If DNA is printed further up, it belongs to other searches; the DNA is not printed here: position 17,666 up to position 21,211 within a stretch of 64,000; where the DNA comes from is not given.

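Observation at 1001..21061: Complete class 1 DISARM locus (drmD-drmMI-drmA-drmB-drmC) split by a 6.6-kb accessory insert between drmMI and drmA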

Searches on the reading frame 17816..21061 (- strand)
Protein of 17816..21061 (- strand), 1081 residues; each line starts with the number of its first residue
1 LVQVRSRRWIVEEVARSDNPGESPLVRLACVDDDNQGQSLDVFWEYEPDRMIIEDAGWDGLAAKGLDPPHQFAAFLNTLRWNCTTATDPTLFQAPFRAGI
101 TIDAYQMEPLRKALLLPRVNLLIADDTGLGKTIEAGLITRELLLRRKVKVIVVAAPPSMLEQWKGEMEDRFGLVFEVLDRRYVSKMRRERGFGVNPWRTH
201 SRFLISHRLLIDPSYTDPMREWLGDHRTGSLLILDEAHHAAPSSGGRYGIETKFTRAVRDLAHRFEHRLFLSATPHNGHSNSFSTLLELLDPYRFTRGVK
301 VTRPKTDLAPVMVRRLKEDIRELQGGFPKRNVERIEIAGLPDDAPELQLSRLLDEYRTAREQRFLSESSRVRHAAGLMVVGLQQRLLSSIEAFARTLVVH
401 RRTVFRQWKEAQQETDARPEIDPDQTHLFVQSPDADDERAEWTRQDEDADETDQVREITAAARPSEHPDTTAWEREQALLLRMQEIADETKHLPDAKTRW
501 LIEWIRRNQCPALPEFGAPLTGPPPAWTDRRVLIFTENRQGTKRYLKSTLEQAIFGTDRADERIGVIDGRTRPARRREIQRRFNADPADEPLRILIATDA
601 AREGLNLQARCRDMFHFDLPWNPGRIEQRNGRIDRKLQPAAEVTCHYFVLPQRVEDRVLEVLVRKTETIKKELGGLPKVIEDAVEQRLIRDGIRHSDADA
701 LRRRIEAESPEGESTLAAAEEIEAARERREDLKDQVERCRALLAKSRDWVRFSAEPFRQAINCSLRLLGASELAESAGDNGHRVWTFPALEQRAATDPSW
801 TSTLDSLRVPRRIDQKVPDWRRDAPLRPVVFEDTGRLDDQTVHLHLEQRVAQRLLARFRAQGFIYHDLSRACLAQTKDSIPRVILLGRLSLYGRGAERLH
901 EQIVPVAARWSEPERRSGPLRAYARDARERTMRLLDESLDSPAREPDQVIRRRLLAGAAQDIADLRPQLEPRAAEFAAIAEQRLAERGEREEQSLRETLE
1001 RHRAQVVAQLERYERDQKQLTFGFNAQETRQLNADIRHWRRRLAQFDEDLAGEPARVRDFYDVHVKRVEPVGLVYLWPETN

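Call 3: search_protein_families(library=padloc, proteins=[window:17816-21061:-])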
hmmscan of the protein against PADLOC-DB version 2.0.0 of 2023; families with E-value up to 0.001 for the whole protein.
window:17816-21061:- (1081 aa): 38 families (the best 25 are shown)
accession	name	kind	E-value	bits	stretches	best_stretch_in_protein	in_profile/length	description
PDLC02621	DrmD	-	3.1e-298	990.4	1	1-1080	18-1036/1040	DrmD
PDLC02572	DrmA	-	1.6e-155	517.6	1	1-1079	19-1035/1043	DrmA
PDLC02632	DrmD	-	1.3e-133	444.8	1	1-649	21-637/662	DrmD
PDLC02633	DrmD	-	5.8e-120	399.7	1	2-824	18-809/839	DrmD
PDLC02618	DrmD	-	4.1e-101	336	1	1-246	9-254/273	DrmD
PDLC02622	DrmD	-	9.3e-88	292.9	1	1-335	21-360/422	DrmD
PDLC02624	DrmD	-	5.9e-79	264.3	1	140-649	3-478/652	DrmD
PDLC00659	HmaA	-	3.7e-64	215.1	1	116-707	118-685/1176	SNF2 helicase / DEAD-box helicase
PDLC02500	BrxHI|BrxHII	-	6.3e-56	188.5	1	91-674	80-610/933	BrxHI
PDLC02504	BrxHI|BrxHII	-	1e-50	170.6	2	101-407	109-401/971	BrxHII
PDLC02620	DrmD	-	2.6e-45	152.8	2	112-423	111-412/1060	DrmD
PDLC02853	DpdE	-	1.1e-40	137.5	2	95-323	87-316/985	DpdE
PDLC02840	DpdE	-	1.1e-37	127.9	3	97-174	155-233/1091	DpdE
PDLC02634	DrmD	-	1.7e-37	126.7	2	119-403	109-383/900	DrmD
PDLC02843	DpdE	-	1.5e-36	123.8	2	96-295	153-317/1091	DpdE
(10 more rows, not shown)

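Call 4: search_protein_families(library=pfam, proteins=[window:17816-21061:-])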
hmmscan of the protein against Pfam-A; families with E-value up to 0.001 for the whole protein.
window:17816-21061:- (1081 aa): 5 families
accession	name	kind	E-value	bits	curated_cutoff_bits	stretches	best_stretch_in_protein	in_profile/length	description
PF00271.37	Helicase_C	-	4e-15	56.5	23.5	1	529-635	15-108/110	Helicase conserved C-terminal domain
PF00176.29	SNF2-rel_dom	-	1.9e-09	37.5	24.9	1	105-296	15-184/290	SNF2-related domain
PF04851.21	ResIII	-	2e-08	34.8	22.5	1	104-276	6-163/164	Type III restriction enzyme, res subunit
PF00270.35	DEAD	-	7.3e-06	26.2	26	1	117-276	13-161/167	DEAD/DEAH box helicase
PF13872.12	AAA_34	-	0.00014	21.4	27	1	118-274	60-223/306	P-loop containing NTP hydrolase pore-1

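Call 64: search_protein_families(library=ncbifam, proteins=[window:17816-21061:-], max_evalue=0.001)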
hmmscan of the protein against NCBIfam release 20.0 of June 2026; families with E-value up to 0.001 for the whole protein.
window:17816-21061:- (1081 aa): 9 families
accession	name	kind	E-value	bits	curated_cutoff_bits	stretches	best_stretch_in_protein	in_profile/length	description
NF038317.1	DISARM_DrmD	equivalog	1.7e-302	1006.6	610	1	1-1080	7-1020/1021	DISARM system SNF2-like helicase DrmD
NF041062.1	DpdE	equivalog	5.8e-49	166.9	500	2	98-295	150-317/1048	protein DpdE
NF042964.1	phospholipD_antiphage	equivalog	1.1e-39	136.5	1100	2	356-683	578-836/895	phospholipase D-like domain-containing anti-phage protein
NF003426.0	PRK04914.1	equivalog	8.3e-33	113.7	576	2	117-304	171-345/959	RNA polymerase-associated protein RapA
NF038318.1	DISARM_DrmD_b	equivalog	1.8e-30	105.8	950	2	98-453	26-364/868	DISARM system SNF2-like helicase DrmD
TIGR04095.1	dnd_restrict_1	equivalog_domain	3.7e-06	26.2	600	1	126-276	32-169/451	DNA phosphorothioation system restriction enzyme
NF053675.1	pilus_reg_Snf2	equivalog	4.9e-06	24.9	1100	0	566-675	906-1010/1029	pilus expression-regulating Snf2 family helicase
NF041790.1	anti-phage_ZorD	equivalog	2e-05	22.7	1500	0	122-171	608-658/1035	type I Zorya anti-phage system protein ZorD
NF010337.0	PRK13766.1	equivalog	0.00033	18.9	610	0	119-164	31-76/781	Hef nuclease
